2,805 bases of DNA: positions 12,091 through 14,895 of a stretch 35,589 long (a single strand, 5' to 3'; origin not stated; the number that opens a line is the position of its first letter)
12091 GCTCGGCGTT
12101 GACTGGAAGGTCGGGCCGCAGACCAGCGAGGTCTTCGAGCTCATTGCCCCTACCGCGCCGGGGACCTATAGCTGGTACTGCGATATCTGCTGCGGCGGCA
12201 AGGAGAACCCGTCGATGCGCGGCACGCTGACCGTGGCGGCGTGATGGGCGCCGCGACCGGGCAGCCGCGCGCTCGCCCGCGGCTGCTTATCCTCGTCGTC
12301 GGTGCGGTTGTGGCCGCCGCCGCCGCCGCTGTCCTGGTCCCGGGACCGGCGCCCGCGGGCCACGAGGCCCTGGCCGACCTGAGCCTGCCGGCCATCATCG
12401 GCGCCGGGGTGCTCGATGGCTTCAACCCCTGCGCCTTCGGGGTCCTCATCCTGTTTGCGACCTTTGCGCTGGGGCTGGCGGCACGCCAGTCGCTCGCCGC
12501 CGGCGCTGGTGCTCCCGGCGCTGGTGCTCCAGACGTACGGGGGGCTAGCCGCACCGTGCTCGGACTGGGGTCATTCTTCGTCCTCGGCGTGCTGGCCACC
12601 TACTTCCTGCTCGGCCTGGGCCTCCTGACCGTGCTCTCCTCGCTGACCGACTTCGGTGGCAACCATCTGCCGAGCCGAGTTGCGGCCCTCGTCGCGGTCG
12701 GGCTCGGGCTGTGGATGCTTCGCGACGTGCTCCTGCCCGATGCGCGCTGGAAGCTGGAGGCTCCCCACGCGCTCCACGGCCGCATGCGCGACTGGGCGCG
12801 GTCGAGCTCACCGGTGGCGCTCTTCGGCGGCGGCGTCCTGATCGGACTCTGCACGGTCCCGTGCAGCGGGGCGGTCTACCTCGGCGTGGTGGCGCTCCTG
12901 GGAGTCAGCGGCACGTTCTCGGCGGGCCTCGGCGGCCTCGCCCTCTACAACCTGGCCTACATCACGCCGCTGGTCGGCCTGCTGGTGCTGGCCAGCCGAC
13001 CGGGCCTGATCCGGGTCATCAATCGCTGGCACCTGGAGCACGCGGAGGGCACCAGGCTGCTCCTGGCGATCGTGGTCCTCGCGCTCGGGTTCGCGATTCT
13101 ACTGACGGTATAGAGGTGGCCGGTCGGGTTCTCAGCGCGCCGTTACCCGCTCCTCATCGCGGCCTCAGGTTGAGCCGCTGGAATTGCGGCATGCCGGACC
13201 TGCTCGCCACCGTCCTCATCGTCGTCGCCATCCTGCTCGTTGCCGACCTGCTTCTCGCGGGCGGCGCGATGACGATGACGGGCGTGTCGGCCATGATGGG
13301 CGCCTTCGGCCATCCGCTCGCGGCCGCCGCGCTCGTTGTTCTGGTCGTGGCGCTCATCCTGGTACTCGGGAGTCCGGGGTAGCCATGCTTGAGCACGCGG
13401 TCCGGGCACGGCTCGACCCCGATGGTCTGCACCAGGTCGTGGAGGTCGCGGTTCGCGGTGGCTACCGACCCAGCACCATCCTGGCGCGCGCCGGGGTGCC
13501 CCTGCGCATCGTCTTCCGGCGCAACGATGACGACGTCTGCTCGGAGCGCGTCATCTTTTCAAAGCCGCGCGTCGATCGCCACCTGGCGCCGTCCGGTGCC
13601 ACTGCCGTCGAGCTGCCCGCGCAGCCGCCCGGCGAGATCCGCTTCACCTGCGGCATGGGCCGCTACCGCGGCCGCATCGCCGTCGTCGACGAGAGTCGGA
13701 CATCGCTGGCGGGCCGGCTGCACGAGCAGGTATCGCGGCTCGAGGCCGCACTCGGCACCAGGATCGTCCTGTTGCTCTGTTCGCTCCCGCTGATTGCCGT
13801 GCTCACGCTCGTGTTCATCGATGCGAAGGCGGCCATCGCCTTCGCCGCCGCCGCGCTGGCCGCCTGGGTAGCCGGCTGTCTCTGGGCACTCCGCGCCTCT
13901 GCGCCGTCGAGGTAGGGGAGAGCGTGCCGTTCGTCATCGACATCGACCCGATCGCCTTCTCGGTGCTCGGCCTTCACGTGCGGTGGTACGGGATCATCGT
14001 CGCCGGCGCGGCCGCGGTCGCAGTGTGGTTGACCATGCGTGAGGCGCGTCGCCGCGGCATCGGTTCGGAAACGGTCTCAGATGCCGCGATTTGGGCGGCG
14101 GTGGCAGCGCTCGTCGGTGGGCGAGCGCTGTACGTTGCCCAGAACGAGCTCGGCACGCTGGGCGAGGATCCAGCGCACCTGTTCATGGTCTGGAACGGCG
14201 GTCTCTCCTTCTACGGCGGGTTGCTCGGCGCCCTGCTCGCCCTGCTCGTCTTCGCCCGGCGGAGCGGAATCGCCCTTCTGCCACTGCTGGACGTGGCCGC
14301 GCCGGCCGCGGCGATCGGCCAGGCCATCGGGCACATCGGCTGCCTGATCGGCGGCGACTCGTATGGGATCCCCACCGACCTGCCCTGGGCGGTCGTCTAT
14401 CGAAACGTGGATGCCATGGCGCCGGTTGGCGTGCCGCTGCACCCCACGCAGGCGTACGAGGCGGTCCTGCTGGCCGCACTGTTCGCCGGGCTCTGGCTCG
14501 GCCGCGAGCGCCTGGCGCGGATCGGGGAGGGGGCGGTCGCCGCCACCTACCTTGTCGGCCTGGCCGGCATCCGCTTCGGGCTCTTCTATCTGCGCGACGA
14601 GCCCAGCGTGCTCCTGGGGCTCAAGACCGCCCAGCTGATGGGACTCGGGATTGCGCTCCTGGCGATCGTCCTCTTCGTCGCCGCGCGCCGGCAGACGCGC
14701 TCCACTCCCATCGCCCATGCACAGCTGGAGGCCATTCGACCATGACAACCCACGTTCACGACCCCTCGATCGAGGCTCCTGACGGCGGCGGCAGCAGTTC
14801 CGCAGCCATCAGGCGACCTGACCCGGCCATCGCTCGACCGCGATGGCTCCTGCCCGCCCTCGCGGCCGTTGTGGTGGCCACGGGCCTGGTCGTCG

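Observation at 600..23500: Exceptionally dense copper/redox island: seven cupredoxin-fold ORFs, two P1B ATPases, two CcdA-like and two Lgt-family genes in about 23 kb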

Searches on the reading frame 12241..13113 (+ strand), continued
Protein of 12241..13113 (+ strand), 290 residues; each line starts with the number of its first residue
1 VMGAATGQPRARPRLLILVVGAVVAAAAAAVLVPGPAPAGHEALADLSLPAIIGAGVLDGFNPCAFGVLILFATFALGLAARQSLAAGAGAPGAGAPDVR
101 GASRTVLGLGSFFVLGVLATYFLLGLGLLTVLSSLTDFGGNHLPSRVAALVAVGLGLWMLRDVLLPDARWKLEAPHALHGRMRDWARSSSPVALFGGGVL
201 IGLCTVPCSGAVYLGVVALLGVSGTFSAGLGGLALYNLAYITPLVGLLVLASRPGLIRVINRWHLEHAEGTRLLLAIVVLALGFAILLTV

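Call 82: search_protein_representatives(alignment_id=A3)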
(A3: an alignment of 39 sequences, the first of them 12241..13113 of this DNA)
Query: 39 sequences, 279 profile positions. Proteins with E-value up to 0.001 (for the whole library): 3609; up to 1e-10: 2272; up to 1e-30: 246. The best 150 are listed.
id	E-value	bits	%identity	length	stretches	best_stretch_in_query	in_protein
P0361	3.9e-137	472.4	-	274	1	7-279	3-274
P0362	7.7e-114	395.9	-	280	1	7-279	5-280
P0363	4.6e-94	331.1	-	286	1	13-279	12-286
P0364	1.6e-90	319.5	-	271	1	9-222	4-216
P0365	2.2e-87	309.2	-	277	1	17-279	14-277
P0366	7.3e-77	274.6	-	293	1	19-277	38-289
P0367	1.3e-75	270.6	-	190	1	9-194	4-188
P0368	8.1e-75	267.9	-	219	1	108-279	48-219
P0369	2.7e-72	259.7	-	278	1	13-277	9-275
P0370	2.4e-69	250.0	-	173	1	8-180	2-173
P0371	6.4e-68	245.3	-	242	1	24-215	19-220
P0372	1.7e-67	244.0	-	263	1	48-278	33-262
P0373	2.0e-67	243.7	-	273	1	51-278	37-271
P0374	2.7e-67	243.3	-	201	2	193-273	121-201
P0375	3.1e-65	236.5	-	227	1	48-278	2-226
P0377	1.4e-57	211.4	-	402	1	31-277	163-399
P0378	9.3e-57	208.7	-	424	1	51-276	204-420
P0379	4.3e-56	206.5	-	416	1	51-277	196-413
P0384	1.2e-53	198.5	-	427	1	51-277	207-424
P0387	3.0e-53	197.2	-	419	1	37-278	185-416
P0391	1.3e-51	191.8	-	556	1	49-277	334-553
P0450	9.1e-44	166.1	-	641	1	36-278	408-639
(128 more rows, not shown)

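Call 84: search_protein_families(library=pfam, proteins=[P0377, P0379, P0384, P0387, P0378, P0391, P0450, P0372], max_evalue=0.01)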
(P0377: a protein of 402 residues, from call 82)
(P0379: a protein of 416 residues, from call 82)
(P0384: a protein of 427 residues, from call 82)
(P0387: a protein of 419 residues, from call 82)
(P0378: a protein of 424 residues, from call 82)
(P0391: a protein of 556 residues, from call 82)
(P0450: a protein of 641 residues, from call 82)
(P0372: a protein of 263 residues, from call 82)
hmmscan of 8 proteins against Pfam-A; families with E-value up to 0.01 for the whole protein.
P0377 (402 aa): 1 family
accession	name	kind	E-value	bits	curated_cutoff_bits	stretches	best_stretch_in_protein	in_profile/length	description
PF11139.14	SfLAP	-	0.0029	17.6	35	1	186-361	1-169/213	Sap, sulfolipid-1-addressing protein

P0379 (416 aa): 1 family
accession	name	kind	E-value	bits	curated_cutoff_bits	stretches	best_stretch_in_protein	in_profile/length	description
PF11139.14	SfLAP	-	0.0069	16.3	35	1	200-412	1-208/213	Sap, sulfolipid-1-addressing protein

P0384 (427 aa): 2 families
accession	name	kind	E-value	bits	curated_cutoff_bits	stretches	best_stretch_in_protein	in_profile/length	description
PF11139.14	SfLAP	-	9.5e-06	25.7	35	1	214-423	32-208/213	Sap, sulfolipid-1-addressing protein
PF02683.22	DsbD_TM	-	0.00031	20.5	27.1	1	208-418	5-210/219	Cytochrome C biogenesis protein transmembrane domain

P0387 (419 aa): 2 families
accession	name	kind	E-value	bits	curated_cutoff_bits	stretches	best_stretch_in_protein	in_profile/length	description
PF02683.22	DsbD_TM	-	0.0001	22.1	27.1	1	198-414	4-215/219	Cytochrome C biogenesis protein transmembrane domain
PF11139.14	SfLAP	-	0.00048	20.1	35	1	202-378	1-170/213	Sap, sulfolipid-1-addressing protein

P0378 (424 aa): 3 families
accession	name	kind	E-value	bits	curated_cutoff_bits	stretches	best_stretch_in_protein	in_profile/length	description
PF07610.17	DUF1573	-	1.1e-09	38.6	26.1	1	62-110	4-51/98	Protein of unknown function (DUF1573)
PF22544.2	HYDIN_VesB_CFA65-like_Ig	-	2.4e-08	34.6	25.5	1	57-111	1-56/100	HYDIN/CFA65/VesB-like, Ig-like domain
PF11139.14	SfLAP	-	0.00015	21.8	35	1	228-419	17-207/213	Sap, sulfolipid-1-addressing protein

P0391 (556 aa): 3 families
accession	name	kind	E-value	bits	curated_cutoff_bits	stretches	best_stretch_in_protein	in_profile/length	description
PF07610.17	DUF1573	-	1.2e-10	41.7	26.1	1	54-141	6-91/98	Protein of unknown function (DUF1573)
PF22544.2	HYDIN_VesB_CFA65-like_Ig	-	1.1e-06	29.2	25.5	1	54-147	8-99/100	HYDIN/CFA65/VesB-like, Ig-like domain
PF11139.14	SfLAP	-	2e-06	27.9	35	1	340-552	1-208/213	Sap, sulfolipid-1-addressing protein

P0450 (641 aa): 11 families
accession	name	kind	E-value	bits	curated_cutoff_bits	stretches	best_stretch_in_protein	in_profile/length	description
PF00041.27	fn3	-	8.2e-28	96.9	25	3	237-322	2-82/84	Fibronectin type III domain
PF11139.14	SfLAP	-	6.3e-08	32.8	35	1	426-637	1-208/213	Sap, sulfolipid-1-addressing protein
PF25523.1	Ig_RIMBP2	-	6.5e-06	26.5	27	1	234-275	2-50/105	RIMBP2-like, immunoglobulin-like domain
PF16656.11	Pur_ac_phosph_N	-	2.1e-05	25.4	30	1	141-219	1-87/93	Purple acid Phosphatase, N-terminal domain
PF00085.26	Thioredoxin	-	3.7e-05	24.1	23.5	1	43-84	21-63/103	Thioredoxin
PF25059.1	FN3_DSCAM-DSCAML_C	-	0.00014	22.5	39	0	261-325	16-81/89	DSCAM/DSCAML C-terminal Fn3-like domain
PF25788.1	Ig_Rha78A_N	-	0.0011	19.6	27.4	0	153-224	20-97/105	Rha78A-like, N-terminal immunoglobulin domain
PF24489.1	Ig_J_second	-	0.0014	19.1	27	0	141-219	3-85/105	Tip attachment protein J second Ig-like domain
PF01108.23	Tissue_fac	-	0.0015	18.8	27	0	233-276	20-61/107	Tissue factor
PF13462.12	Thioredoxin_4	-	0.0029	18.3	23.2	1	32-69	5-42/165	Thioredoxin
PF18370.7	RGI_lyase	-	0.0098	16.7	27.8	0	333-398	9-76/86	Rhamnogalacturonan I lyases beta-sheet domain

P0372 (263 aa): 2 families
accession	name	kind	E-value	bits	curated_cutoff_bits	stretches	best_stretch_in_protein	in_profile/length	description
PF02683.22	DsbD_TM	-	5e-06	26.4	27.1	1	35-225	3-185/219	Cytochrome C biogenesis protein transmembrane domain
PF11139.14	SfLAP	-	0.00064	19.7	35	1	79-260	24-208/213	Sap, sulfolipid-1-addressing protein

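Call 85: search_protein_families(library=pfam, proteins=[L063:10724-12340:+, L048:11790-12524:+, L048:7538-8095:+, L048:8611-9249:+, L079:8133-8564:+, L079:10692-11171:+, L079:8561-9544:+, L063:9155-9412:+], max_evalue=0.01)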
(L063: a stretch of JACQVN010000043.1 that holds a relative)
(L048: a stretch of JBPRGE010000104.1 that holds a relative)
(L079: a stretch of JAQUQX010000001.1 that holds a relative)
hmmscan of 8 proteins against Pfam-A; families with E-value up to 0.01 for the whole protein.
L063:10724-12340:+ (538 aa): 2 families
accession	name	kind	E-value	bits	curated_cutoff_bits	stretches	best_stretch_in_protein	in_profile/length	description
PF20154.4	LNT_N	-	1.8e-40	139.2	27.1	1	24-186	1-159/159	Apolipoprotein N-acyltransferase N-terminal domain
PF00795.27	CN_hydrolase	-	4.7e-38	131.4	23.2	1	240-477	9-246/256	Carbon-nitrogen hydrolase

L048:11790-12524:+ (244 aa): 2 families
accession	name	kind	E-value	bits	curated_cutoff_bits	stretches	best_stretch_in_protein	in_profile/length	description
PF02683.22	DsbD_TM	-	4.5e-14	52.7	27.1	1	8-221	5-215/219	Cytochrome C biogenesis protein transmembrane domain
PF19701.4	DUF6199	-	0.0019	18.4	27.7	0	86-105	41-60/64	Family of unknown function (DUF6199)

L048:7538-8095:+ (185 aa): 5 families
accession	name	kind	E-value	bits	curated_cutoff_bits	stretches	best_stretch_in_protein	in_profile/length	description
PF08534.16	Redoxin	-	2.7e-22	79.6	26.6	1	35-161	2-139/148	Redoxin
PF00578.27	AhpC-TSA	-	2.7e-22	79.4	26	1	35-152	1-123/124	AhpC/TSA family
PF13905.12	Thioredoxin_8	-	9.1e-09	36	27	1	60-148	1-92/94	Thioredoxin-like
PF00085.26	Thioredoxin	-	2.7e-08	34.2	23.5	1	61-99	19-56/103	Thioredoxin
PF13098.12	Thioredoxin_2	-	1.7e-05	25.6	27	1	59-158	4-95/104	Thioredoxin-like domain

L048:8611-9249:+ (212 aa): 2 families
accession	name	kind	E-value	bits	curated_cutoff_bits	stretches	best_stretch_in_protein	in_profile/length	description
PF04945.19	YHS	-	1.2e-06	28.8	30.3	1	3-48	1-45/47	YHS domain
PF24273.1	TRASH_HVO_1752_C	-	0.00049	20.6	27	1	21-45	18-42/47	HVO_1752, C-terminal TRASH domain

L079:8133-8564:+ (143 aa): 2 families
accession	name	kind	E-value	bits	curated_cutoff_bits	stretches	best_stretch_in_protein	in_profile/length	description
PF03918.19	CcmH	-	1.5e-11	44.2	25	1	24-118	30-125/143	Cytochrome C biogenesis protein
PF24625.1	DUF7626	-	0.0079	16.4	27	0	55-79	9-33/55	Domain of unknown function (DUF7626)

L079:10692-11171:+ (159 aa): 1 family
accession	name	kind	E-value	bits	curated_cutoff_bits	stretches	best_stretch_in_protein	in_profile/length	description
PF13798.11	PCYCGC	-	6e-15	55.9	25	1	45-158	39-153/153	Protein of unknown function with PCYCGC motif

L079:8561-9544:+ (327 aa): 0 families

L063:9155-9412:+ (85 aa): 3 families
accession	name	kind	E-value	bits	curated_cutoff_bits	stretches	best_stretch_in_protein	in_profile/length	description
PF00034.26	Cytochrom_C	-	2.5e-13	51.6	21.3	1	7-84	2-89/90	Cytochrome c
PF02433.20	FixO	-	1.3e-12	48.1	29.6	1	31-76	102-147/219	Cytochrome C oxidase, mono-heme subunit/FixO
PF13442.11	Cytochrome_CBB3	-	5.9e-12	46.2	27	1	6-81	3-68/68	Cytochrome C oxidase, cbb3-type, subunit III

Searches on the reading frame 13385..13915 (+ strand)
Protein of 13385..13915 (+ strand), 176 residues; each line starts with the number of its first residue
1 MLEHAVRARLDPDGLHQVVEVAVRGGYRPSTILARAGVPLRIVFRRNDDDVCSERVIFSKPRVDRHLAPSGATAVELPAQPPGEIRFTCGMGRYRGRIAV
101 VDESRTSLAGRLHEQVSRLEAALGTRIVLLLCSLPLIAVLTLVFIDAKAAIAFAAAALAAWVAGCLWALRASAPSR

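Call 12: search_protein_families(library=ncbifam, proteins=[window:13385-13915:+], max_evalue=1)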
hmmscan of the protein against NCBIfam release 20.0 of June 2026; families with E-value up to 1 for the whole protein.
window:13385-13915:+ (176 aa): 0 families

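Call 81: search_solved_structures(query=window:13385-13915:+, max_evalue=1, show_alignments=2)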
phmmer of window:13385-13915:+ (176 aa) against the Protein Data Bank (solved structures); distinct sequences matched with E-value up to 1: 3.
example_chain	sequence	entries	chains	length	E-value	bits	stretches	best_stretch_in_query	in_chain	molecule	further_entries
2mry_A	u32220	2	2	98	1.8e-12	50.7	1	16-100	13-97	Uncharacterized protein | CupA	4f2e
4f2f_A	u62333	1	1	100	1.4e-06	31.5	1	6-101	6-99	Cation-transporting ATPase, E1-E2 family protein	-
2lme_A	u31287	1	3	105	0.49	13.4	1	60-101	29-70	Adhesin yadA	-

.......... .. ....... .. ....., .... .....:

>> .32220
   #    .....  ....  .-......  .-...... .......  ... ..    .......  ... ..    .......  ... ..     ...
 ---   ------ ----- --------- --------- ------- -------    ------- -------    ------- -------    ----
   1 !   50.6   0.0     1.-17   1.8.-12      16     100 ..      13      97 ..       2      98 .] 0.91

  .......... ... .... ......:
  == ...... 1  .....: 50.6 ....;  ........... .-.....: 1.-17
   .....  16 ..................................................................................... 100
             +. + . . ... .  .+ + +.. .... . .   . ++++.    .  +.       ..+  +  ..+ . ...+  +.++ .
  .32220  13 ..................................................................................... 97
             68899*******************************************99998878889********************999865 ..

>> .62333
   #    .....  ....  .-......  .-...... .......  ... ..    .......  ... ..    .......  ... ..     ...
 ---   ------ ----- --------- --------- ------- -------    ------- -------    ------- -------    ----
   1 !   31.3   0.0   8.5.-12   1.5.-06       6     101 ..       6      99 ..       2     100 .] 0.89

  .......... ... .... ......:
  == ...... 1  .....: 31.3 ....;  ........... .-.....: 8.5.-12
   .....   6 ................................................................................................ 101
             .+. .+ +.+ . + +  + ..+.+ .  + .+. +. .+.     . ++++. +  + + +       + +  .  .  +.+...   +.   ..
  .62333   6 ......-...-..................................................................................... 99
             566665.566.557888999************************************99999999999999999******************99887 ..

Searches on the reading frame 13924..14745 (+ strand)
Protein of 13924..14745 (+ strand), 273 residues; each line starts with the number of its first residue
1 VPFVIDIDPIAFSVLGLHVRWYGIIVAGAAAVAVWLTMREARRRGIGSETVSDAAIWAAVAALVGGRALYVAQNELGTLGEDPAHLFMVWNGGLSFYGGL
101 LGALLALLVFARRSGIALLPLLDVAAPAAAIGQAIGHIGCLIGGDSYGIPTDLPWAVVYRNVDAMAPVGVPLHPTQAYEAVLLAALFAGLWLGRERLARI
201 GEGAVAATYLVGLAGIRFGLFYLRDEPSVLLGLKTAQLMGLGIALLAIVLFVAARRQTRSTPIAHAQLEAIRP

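Call 7: search_protein_families(library=pfam, proteins=[window:13924-14745:+], max_evalue=0.01)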
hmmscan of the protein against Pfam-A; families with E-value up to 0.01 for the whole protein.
window:13924-14745:+ (273 aa): 1 family
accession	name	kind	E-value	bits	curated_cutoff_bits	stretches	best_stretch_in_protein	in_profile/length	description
PF01790.23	LGT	-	3.8e-56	190.5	24.9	1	9-252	1-239/240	Prolipoprotein diacylglyceryl transferase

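Call 51: search_protein_families(library=ncbifam, proteins=[window:13924-14745:+], max_evalue=0.00001)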
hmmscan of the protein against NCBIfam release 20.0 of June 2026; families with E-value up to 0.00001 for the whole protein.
window:13924-14745:+ (273 aa): 7 families
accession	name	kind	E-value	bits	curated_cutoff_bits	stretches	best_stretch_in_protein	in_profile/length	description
TIGR00544.1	lgt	equivalog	4e-42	144.5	118.9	1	7-252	10-263/280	prolipoprotein diacylglyceryl transferase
NF000778.0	PRK00052.3-4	equivalog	3.1e-39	135.1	334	1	12-256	6-246/252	prolipoprotein diacylglyceryl transferase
NF000784.0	PRK00052.4-5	subfamily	6.9e-29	100.9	409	1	7-161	1-155/298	prolipoprotein diacylglyceryl transferase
NF000779.0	PRK00052.3-5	equivalog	1.6e-22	80.5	405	1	4-153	3-152/257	prolipoprotein diacylglyceryl transferase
NF000775.0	PRK00052.2-5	equivalog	7.8e-22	77.9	428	1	12-253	15-276/288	prolipoprotein diacylglyceryl transferase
NF009611.0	PRK13108.1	equivalog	4.6e-18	65.4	636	1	17-263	21-283/476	prolipoprotein diacylglyceryl transferase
NF000777.0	PRK00052.3-2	equivalog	6.7e-13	48.9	558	1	89-212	109-232/310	prolipoprotein diacylglyceryl transferase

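Call 58: search_solved_structures(query=window:13924-14745:+, max_evalue=0.001, show_alignments=1)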
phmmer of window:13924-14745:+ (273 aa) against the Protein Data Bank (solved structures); distinct sequences matched with E-value up to 0.001: 1.
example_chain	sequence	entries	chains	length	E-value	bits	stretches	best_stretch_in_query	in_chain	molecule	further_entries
5azb_A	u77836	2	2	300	1.4e-25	93.5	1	6-265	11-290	Prolipoprotein diacylglyceryl transferase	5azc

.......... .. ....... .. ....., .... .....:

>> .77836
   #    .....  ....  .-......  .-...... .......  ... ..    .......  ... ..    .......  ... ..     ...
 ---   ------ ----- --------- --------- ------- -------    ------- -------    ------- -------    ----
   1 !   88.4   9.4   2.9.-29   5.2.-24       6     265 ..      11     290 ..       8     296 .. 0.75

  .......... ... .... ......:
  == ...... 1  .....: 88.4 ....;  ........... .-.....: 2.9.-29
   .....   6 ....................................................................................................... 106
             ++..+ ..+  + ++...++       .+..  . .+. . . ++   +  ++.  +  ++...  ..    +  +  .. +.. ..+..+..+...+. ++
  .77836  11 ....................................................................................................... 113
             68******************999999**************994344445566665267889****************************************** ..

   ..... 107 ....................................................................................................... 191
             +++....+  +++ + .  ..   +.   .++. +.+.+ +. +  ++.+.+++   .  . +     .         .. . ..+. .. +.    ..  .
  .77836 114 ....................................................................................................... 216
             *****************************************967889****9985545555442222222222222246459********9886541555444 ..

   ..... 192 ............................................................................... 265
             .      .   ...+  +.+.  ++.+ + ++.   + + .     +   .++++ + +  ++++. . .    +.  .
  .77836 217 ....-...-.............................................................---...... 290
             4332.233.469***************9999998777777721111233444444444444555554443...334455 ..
